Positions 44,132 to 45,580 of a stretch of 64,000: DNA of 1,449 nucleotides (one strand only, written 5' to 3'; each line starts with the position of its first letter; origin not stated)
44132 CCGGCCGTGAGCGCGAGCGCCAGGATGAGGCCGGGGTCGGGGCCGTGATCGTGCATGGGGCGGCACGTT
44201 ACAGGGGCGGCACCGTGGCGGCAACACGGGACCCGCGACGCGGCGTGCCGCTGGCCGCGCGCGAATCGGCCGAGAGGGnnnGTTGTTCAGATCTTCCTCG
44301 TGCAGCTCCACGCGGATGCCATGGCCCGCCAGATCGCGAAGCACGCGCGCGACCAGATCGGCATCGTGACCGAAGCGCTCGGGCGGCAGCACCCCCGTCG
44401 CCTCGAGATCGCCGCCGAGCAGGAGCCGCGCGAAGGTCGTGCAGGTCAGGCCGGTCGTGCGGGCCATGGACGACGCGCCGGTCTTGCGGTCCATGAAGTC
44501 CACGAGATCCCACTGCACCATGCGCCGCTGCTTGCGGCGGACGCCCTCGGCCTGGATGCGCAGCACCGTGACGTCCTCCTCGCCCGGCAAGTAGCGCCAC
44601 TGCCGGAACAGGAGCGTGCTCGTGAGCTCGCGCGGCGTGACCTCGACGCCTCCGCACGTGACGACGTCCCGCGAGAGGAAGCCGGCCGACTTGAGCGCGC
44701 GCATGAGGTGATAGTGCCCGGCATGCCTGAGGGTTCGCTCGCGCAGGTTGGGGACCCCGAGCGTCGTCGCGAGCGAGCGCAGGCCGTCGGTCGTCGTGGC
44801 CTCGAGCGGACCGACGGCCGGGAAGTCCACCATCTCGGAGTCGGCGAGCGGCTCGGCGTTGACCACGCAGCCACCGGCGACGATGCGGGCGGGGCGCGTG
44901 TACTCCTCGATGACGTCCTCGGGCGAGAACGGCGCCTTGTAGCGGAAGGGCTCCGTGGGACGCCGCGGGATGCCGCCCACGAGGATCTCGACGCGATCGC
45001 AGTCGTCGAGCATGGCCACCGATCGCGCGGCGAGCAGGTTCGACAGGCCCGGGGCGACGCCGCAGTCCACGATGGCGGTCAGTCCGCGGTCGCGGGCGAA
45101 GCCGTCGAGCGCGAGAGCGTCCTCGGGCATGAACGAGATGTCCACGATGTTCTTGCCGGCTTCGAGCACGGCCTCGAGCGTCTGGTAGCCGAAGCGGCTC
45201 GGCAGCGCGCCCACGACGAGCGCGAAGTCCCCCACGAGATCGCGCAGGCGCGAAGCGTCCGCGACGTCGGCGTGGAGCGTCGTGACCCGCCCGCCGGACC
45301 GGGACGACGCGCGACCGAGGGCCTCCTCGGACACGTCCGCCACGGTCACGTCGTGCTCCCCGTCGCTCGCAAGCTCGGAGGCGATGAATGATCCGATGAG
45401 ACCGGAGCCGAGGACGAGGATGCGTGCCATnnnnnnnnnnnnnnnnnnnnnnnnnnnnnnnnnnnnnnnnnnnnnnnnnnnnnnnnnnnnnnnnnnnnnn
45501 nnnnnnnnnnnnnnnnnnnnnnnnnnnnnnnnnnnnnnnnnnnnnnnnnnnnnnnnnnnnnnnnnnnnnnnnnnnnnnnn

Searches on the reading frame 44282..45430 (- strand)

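Call 3: search_protein_families(library=pfam, proteins=[window:44282-45430:-], max_evalue=0.1)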
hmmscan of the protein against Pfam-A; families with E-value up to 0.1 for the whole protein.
seq(383 aa): 19 families
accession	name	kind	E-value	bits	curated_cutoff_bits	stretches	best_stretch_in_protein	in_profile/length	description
PF16653.10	Sacchrp_dh_C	-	1.5e-42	147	31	1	124-372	1-265/265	Saccharopine dehydrogenase C-terminal domain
PF03435.24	Sacchrp_dh_NADP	-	8.7e-17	62.1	25.1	1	4-120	1-129/129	Saccharopine dehydrogenase NADP binding domain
PF01266.30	DAO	-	5.1e-05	23.4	27.9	1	3-66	1-64/353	FAD dependent oxidoreductase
PF02254.24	TrkA_N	-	0.00016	22.4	23.8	1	4-75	1-69/116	TrkA-N domain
PF13649.12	Methyltransf_25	-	0.0006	20.9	27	1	15-74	10-70/97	Methyltransferase domain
PF02737.24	3HCDH_N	-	0.001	19.5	22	1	4-49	2-46/180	3-hydroxyacyl-CoA dehydrogenase, NAD binding domain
PF01262.27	AlaDh_PNT_C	-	0.0013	18.6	23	1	2-75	29-99/214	Alanine dehydrogenase/PNT, C-terminal domain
PF02558.23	ApbA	-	0.0025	17.9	22.2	1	4-46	1-40/150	Ketopantoate reductase PanE/ApbA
PF01370.27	Epimerase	-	0.0035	17.2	20.9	1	4-68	1-62/240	NAD dependent epimerase/dehydratase family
PF03807.23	F420_oxidored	-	0.0093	17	21.6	1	3-55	1-55/94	NADP oxidoreductase coenzyme F420-dependent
PF13460.12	NAD_binding_10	-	0.0097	16.2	27.2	1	8-81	2-73/184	NAD(P)H-binding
PF01073.25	3Beta_HSD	-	0.014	14.9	22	1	8-73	5-71/280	3-beta hydroxysteroid dehydrogenase/isomerase family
PF03721.20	UDPG_MGDP_dh_N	-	0.015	15.4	27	1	3-38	2-36/187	UDP-glucose/GDP-mannose dehydrogenase family, NAD binding domain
PF13450.12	NAD_binding_8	-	0.017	15.8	21.9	1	6-45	1-39/68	NAD(P)-binding Rossmann-like domain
PF03447.22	NAD_binding_3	-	0.018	16.2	24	1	8-99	1-89/116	Homoserine dehydrogenase, NAD binding domain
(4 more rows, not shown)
